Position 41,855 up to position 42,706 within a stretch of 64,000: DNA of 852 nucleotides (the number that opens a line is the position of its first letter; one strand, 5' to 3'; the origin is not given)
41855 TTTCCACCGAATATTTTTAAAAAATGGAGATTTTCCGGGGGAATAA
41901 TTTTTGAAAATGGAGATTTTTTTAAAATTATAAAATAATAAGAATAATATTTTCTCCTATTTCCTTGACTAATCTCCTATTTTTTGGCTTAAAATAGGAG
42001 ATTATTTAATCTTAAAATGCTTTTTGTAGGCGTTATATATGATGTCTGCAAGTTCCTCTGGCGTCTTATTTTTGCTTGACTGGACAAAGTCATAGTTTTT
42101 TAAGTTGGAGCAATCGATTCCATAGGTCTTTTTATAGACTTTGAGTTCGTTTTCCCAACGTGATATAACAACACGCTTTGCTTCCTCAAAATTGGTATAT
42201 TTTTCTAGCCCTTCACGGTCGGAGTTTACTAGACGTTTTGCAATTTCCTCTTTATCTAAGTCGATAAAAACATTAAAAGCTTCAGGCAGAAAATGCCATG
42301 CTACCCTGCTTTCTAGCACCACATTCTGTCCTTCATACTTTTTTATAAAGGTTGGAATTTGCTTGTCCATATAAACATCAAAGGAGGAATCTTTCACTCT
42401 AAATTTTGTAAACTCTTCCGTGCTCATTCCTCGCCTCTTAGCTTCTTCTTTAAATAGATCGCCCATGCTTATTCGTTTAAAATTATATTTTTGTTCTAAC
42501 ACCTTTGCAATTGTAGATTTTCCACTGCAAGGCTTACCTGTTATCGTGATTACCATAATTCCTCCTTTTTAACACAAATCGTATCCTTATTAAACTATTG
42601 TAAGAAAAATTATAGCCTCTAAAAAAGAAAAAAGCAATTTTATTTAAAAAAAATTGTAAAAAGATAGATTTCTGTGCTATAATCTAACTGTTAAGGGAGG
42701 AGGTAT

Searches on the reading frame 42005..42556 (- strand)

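Call 57: search_protein_families(library=pfam, proteins=[window:42005-42556:-], max_evalue=0.001)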
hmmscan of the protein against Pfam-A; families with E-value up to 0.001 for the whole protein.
window:42005-42556:- (184 aa): 6 families
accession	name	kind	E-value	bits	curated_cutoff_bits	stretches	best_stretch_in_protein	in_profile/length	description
PF13189.12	Cytidylate_kin2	-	1.1e-15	58.7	28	1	2-158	1-171/176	Cytidylate kinase-like family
PF13238.12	AAA_18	-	4.4e-15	56.7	29.4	1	3-124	1-123/128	AAA domain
PF13207.12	AAA_17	-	3.3e-14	53.8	27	1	6-114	1-124/136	AAA domain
PF00406.28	ADK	-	1.7e-08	35.1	26.8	1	5-44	1-40/151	Adenylate kinase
PF08433.16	KTI12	-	0.00011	22.3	22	1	2-28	3-29/271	Chromatin associated protein KTI12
PF02224.24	Cytidylate_kin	-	0.00013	22.2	26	0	3-36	1-34/211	Cytidylate kinase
